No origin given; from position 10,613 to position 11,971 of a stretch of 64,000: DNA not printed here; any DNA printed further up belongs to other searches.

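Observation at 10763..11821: Full-length homolog of T4 DNA beta-glucosyltransferase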

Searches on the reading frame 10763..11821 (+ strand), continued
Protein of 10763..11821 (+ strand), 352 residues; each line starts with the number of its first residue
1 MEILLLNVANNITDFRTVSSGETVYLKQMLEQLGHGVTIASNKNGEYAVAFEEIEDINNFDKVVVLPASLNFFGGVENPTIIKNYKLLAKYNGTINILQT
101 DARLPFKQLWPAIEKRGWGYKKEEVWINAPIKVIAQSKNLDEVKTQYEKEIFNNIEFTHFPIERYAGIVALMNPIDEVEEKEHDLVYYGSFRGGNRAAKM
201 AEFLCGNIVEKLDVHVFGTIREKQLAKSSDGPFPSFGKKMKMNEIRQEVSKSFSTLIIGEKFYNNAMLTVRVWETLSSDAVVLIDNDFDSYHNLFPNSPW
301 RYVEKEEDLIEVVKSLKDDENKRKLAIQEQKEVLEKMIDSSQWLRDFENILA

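Call 37: find_encoding_contigs(protein=P0012, flank=8000, max_places=1)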
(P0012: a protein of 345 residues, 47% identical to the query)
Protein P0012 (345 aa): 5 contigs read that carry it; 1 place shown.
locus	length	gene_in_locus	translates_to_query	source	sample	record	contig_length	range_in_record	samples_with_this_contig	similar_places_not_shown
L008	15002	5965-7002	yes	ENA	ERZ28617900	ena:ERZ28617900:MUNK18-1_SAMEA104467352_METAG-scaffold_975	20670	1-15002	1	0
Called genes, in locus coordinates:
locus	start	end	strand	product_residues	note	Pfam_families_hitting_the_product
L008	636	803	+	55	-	-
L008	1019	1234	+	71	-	-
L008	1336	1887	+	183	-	PF12705:PDDEXK_1 (faint)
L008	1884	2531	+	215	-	PF13479:AAA_24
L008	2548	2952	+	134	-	PF05037:DUF669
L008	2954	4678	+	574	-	-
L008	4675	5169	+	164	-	PF13238:AAA_18 (faint), PF02223:Thymidylate_kin (faint)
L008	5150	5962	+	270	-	PF00303:Thymidylat_synt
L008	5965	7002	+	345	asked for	PF09198:T4-Gluco-transf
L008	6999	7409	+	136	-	PF00692:dUTPase, PF22769:DCD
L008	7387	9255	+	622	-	PF08706:D5_N, PF19263:DUF5906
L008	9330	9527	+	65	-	-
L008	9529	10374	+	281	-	PF23822:DUF7192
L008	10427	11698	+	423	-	PF07728:AAA_5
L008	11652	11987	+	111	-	-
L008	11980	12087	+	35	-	-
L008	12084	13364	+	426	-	PF00176:SNF2-rel_dom, PF04851:ResIII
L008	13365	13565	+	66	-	-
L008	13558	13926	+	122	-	-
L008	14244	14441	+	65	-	-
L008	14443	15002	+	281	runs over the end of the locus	PF23822:DUF7192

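Call 43: get_annotated_region(hit=H67, flank=6000)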
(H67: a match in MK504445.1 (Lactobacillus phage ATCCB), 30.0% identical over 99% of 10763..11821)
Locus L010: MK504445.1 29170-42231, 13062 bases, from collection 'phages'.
description: Lactobacillus phage ATCCB, complete genome.
organism: Lactobacillus phage ATCCB (NCBI taxid 2510944)
taxonomy: Viruses; Duplodnaviria; Heunggongvirae; Uroviricota; Caudoviricetes; Tybeckvirinae
host: Lactobacillus brevis; source: irish wastewater; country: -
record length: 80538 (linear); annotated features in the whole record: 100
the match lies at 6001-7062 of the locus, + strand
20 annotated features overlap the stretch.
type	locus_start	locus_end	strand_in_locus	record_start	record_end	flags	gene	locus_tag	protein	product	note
CDS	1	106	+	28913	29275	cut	-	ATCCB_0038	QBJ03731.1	hypothetical protein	-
CDS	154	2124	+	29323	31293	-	-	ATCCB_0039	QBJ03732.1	DNA gyrase subunit A-topoisomerase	-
CDS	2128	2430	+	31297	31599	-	-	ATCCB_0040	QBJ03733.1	hypothetical protein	-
CDS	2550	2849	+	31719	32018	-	-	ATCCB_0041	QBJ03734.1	hypothetical protein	-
CDS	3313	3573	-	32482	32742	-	-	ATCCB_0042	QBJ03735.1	hypothetical protein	-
CDS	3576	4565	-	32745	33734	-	-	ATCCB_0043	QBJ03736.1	recombinase/integrase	-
CDS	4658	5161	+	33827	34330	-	-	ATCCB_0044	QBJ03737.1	hypothetical protein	-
CDS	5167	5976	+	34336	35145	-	-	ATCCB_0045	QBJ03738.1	thymidylate synthase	-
CDS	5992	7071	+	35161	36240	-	-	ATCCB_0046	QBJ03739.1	beta-glucosyltransferase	-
CDS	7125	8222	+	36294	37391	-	-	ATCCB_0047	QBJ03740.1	UDP-galactopyranose mutase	-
CDS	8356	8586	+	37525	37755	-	-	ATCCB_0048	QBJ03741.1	hypothetical protein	-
CDS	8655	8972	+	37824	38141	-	-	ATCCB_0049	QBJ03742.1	hypothetical protein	-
CDS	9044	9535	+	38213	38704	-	-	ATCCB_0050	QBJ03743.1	hypothetical protein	-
CDS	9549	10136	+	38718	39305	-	-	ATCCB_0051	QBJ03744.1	SprT-like family protein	-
CDS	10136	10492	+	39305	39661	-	-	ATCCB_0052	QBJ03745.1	hypothetical protein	-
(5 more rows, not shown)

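Call 49: search_protein_families(library=pfam, proteins=[L010:5992-7071:+, L010:5167-5976:+], max_evalue=0.01)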
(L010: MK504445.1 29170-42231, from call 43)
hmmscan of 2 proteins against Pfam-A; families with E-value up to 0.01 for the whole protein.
L010:5992-7071:+ (359 aa): 1 family
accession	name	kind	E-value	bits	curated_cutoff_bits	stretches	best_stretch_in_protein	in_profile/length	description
PF09198.16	T4-Gluco-transf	-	9e-22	78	27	1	4-163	2-161/167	Bacteriophage T4 beta-glucosyltransferase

L010:5167-5976:+ (269 aa): 1 family
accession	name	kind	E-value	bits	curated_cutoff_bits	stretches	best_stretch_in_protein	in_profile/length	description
PF00303.24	Thymidylat_synt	-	2.7e-27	96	24.3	1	10-235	2-238/266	Thymidylate synthase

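Call 68: predict_structure(alignment_id=A3)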
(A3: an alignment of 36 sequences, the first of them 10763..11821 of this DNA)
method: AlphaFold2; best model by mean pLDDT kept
length: 352 residues; sequences in the alignment: 36
mean_pLDDT: 93.4   pTM: 0.89
mean pLDDT of the five models: 93.4, 93.2, 93.1, 92.5, 92.5
residues with pLDDT >= 90: 290; 70-90: 62; 50-70: 0; < 50: 0
segments of 3 or more residues with pLDDT < 50: none
pLDDT, mean of each block of 10 residues (from residue 1): 94 83 92 93 93 96 94 89 97 96 91 93 96 96 88 91 94 89 95 85 96 96 93 95 93 95 91 96 97 96 97 98 97 94 92 90
secondary structure, 60 per line:
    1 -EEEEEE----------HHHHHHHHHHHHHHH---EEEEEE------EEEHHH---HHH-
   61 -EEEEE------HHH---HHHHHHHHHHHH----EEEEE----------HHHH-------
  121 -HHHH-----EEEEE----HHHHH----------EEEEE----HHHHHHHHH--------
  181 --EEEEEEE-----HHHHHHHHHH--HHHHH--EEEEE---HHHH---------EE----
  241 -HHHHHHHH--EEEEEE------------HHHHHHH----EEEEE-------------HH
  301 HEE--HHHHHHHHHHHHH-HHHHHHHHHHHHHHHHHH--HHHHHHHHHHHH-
elements in order: E2-7 H18-32 E36-41 E48-50 E62-66 H79-90 E95-99 H110-113 H122-125 E131-135 H140-144 E155-159 H164-172 E183-189 H195-204 H207-211 E214-218 H222-225 H242-249 E252-257 H270-276 E281-285 H306-318 H320-337 H340-351

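Call 70: fold_search(model_id=the predicted structure, library=pdb)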
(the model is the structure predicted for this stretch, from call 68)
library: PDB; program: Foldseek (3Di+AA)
matches with E <= 10: 1144; with E <= 0.001: 72
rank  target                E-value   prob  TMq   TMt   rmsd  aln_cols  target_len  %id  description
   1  1nzd                  1.0e-38  1.00  0.93  0.94   1.8       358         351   40  T4 phage BGT-D100A mutant in complex with UDP-glucose: Form I (released 2003-09-09)
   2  1qkj                  3.5e-36  1.00  0.94  0.94   1.8       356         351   40  T4 Phage B-Glucosyltransferase, Substrate Binding and Proposed Catalytic Mechanism (released 1999-07-28)
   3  1j39                  5.0e-36  1.00  0.89  0.91   2.6       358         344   39  Crystal Structure of T4 phage BGT in complex with its UDP-glucose substrate (released 2003-08-19)
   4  1c3j                  4.3e-34  1.00  0.86  0.91   2.7       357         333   38  T4 PHAGE BETA-GLUCOSYLTRANSFERASE: SUBSTRATE BINDING AND PROPOSED CATALYTIC MECHANISM (released 1999-08-09)
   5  1bgt                  1.6e-32  1.00  0.86  0.92   2.3       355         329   37  CRYSTAL STRUCTURE OF THE DNA MODIFYING ENZYME BETA-GLUCOSYLTRANSFERASE IN THE PRESENCE AND ABSENCE OF THE SUBSTRATE URID (released 1994-09-30)
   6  1bgu                  1.7e-32  1.00  0.86  0.93   2.4       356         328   37  CRYSTAL STRUCTURE OF THE DNA MODIFYING ENZYME BETA-GLUCOSYLTRANSFERASE IN THE PRESENCE AND ABSENCE OF THE SUBSTRATE URID (released 1994-10-15)
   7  1y8z_B                1.3e-08  1.00  0.57  0.55   7.7       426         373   12  alpha-glucosyltransferase in complex with UDP and a 13-mer DNA containing a HMU base at 1.9 A resolution (released 2005-08-30)
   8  1xv5                  2.1e-08  1.00  0.59  0.53   7.7       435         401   12  alpha-glucosyltransferase (AGT) in complex with UDP (released 2005-08-30)
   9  1y6f_B                8.2e-08  1.00  0.60  0.54   7.3       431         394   12  alpha-glucosyltransferase in complex with UDP-glucose and DNA containing an abasic site (released 2005-08-30)
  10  1y8z_A                2.3e-07  1.00  0.60  0.55   7.2       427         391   13  alpha-glucosyltransferase in complex with UDP and a 13-mer DNA containing a HMU base at 1.9 A resolution (released 2005-08-30)
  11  1ya6_A                3.0e-07  1.00  0.60  0.56   7.3       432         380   13  alpha-glucosyltransferase in complex with UDP and a 13-mer DNA containing a central A:G mismatch (released 2005-08-30)
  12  9v0l                  1.1e-06  1.00  0.56  0.55   8.9       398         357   12  UDP-binding PsBGluT, a tetrahydrobiopterin glucosyltransferase from Pseudanabaena sp. Chao 1811 (released 2025-11-26)
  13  7fg9_A                1.1e-06  1.00  0.57  0.58   6.5       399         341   11  Alpha-1,2-glucosyltransferase_UDP_tll1591 (released 2022-06-01)
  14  1y6f_A                1.4e-06  1.00  0.58  0.53   7.6       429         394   13  alpha-glucosyltransferase in complex with UDP-glucose and DNA containing an abasic site (released 2005-08-30)
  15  1y6g_A                2.0e-06  1.00  0.58  0.53   7.5       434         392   14  alpha-glucosyltransferase in complex with UDP and a 13_mer DNA containing a HMU base at 2.8 A resolution (released 2005-08-30)
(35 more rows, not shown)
